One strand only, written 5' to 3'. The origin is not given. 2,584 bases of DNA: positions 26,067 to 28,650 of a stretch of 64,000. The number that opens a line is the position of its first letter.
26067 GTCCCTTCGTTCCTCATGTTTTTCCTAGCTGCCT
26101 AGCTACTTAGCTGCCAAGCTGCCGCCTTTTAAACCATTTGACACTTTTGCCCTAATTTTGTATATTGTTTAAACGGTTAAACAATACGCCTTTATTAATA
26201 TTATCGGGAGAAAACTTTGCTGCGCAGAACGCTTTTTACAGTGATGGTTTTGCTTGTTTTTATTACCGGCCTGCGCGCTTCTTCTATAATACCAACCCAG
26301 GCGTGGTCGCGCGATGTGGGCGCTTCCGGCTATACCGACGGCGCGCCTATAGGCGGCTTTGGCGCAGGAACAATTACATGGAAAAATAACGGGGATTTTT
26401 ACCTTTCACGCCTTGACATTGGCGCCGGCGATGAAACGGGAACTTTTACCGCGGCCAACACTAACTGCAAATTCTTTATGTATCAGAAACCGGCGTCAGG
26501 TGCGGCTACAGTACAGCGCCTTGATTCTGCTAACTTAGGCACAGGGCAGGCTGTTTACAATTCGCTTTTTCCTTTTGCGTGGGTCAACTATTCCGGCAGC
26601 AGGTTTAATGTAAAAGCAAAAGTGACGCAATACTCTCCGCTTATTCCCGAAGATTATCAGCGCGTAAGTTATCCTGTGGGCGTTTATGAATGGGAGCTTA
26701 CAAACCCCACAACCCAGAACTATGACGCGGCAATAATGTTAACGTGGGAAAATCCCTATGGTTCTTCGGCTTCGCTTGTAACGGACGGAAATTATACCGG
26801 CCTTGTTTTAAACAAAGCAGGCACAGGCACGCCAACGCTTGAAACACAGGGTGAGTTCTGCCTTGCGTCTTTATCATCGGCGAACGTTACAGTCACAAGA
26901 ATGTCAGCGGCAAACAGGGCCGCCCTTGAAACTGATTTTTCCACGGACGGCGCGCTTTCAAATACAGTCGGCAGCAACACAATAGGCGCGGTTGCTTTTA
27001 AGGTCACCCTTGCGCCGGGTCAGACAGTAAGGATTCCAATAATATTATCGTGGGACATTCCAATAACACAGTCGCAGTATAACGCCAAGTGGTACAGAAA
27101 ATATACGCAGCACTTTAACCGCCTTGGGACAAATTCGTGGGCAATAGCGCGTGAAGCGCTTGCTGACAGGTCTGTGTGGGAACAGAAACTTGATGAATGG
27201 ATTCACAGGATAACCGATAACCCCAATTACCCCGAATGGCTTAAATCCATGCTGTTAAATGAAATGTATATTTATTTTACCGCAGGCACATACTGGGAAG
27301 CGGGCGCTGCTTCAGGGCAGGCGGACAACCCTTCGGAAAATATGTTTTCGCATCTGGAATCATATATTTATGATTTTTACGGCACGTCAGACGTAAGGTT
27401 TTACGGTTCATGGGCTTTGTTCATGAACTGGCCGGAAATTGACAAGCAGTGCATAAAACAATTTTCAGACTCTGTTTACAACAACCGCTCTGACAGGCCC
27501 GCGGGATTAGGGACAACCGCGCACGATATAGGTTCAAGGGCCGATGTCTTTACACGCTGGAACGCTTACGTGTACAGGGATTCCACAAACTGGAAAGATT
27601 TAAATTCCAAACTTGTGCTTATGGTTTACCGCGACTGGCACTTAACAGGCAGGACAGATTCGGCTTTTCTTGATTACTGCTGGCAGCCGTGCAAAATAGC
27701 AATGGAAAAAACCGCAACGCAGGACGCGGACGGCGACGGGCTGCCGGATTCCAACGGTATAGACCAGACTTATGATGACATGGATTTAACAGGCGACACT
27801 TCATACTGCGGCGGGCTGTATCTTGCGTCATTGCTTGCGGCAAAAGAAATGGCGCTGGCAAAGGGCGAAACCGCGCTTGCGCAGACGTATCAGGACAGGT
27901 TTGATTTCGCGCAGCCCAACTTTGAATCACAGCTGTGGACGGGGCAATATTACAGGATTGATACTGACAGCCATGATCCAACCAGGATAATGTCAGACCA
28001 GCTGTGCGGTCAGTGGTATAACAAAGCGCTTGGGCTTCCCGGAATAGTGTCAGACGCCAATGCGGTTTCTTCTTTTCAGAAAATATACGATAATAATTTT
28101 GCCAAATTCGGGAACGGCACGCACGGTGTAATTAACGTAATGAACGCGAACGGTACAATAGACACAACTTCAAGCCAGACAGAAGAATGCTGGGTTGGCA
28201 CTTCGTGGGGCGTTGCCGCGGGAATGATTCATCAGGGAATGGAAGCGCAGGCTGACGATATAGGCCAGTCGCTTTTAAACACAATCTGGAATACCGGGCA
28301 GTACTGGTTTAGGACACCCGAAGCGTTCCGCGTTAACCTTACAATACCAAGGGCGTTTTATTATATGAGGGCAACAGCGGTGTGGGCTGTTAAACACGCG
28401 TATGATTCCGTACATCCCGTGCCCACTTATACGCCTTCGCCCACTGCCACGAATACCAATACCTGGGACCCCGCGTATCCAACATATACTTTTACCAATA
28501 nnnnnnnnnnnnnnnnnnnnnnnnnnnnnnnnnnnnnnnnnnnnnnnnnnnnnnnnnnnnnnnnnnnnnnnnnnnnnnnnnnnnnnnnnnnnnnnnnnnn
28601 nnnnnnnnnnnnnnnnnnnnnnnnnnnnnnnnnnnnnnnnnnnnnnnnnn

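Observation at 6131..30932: Dense same-strand arsenal of secreted multidomain glycoside hydrolases sharing one modular architecture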

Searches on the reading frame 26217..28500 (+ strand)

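Call 23: search_solved_structures(query=window:26217-28500:+, max_evalue=0.001)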
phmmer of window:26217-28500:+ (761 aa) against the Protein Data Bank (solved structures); distinct sequences matched with E-value up to 0.001: 16.
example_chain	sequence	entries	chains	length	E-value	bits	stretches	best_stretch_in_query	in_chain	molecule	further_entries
5npf_A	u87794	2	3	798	9e-138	464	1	38-732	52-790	Glucosylceramidase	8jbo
5bvu_A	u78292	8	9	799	9.1e-138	464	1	38-732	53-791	beta-glucosidase | Glucosylceramidase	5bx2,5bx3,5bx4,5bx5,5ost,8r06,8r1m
5fjs_A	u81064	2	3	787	1.1e-137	463.8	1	38-731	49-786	GLUCOSYLCERAMIDASE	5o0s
7w2w_A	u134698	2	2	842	2e-137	462.9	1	38-732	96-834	Glucosylceramidase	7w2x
7w2t_A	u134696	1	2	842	2.2e-137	462.7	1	38-732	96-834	Glucosylceramidase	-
7w2v_A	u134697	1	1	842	3.2e-137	462.2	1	38-732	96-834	Glucosylceramidase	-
8i5r_A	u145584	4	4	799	4.7e-137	461.7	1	38-732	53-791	beta-glucosidase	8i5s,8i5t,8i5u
7w2s_A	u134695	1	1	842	6.1e-137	461.3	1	38-732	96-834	Glucosylceramidase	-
7dks_A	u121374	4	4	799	6.8e-137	461.1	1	38-732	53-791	beta-glucosidase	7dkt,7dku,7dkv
7dkw_A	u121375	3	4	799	9.8e-137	460.6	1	38-732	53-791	beta-glucosidase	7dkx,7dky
8i5o_A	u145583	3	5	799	1.1e-136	460.4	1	38-732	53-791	beta-glucosidase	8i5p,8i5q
9vmj_A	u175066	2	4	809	4.3e-110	372.5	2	234-725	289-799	Tlr0193 protein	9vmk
9wiz_A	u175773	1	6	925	2e-83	284.3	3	366-729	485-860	Non-lysosomal glucosylceramidase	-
8ic6_B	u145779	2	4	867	5.8e-14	54.6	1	468-628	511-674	exo-beta-D-arabinanase | exo-beta-D-arabinofuranosidase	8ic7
12rj_A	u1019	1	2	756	2.2e-06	29.5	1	287-685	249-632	Glycosyl hydrolase family 116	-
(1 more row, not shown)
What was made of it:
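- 26217..30932 (+): g7: signal peptide, GH116 beta-glucosidase, two malectin modules, 300-aa (T-X)n stalk (29712-30611), CTD (30630-30929). Identical to GenBank PKL91439.1. PDB 5bvu E 9e-138 (call 23).
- On GH116 (g7): TxGH116 5bvu E 9e-138 (call 23).
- Checked: g7 matches TxGH116 (5bvu, E 9e-138; call 23).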
